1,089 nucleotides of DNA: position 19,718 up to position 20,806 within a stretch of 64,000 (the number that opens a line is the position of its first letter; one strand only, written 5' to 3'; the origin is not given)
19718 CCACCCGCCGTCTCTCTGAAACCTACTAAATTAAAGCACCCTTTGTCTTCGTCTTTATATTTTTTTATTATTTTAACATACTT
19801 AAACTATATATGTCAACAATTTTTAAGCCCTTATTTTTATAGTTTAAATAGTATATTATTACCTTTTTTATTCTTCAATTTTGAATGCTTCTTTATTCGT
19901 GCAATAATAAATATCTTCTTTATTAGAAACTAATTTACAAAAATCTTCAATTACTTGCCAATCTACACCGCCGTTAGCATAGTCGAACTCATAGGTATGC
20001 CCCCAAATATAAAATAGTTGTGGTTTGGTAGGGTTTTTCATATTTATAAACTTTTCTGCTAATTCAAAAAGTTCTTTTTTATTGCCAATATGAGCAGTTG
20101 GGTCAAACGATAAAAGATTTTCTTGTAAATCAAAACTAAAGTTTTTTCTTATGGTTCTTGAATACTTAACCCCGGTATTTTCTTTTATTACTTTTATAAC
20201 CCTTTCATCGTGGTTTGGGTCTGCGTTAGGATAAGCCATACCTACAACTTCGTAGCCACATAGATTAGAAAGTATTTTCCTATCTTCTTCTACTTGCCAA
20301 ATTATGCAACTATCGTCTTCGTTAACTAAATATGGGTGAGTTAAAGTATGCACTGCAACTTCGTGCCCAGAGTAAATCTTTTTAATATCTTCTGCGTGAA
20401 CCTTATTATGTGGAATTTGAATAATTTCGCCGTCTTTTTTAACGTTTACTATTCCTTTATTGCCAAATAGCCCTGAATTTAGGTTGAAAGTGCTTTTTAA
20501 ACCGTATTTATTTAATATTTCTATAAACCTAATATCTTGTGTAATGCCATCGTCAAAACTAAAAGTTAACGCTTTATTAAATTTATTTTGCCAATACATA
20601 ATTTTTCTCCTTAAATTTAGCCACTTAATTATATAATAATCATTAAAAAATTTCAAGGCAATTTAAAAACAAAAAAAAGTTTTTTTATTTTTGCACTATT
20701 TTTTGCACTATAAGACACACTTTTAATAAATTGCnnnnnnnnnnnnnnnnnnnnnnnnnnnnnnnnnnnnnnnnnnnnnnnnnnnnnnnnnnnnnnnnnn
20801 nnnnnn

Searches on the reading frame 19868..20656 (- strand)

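Call 71: search_protein_families(library=pfam, proteins=[window:19868-20656:-], max_evalue=0.001)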
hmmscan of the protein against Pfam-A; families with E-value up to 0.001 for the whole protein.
window:19868-20656:- (262 aa): 2 families
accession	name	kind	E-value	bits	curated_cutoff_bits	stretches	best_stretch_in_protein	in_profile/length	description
PF01522.26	Polysacc_deac_1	-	1.3e-15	57.8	23.1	1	27-159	6-118/124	Polysaccharide deacetylase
PF03930.20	Flp_N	-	6e-05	23.4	25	1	156-204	8-54/82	Recombinase Flp protein N-terminus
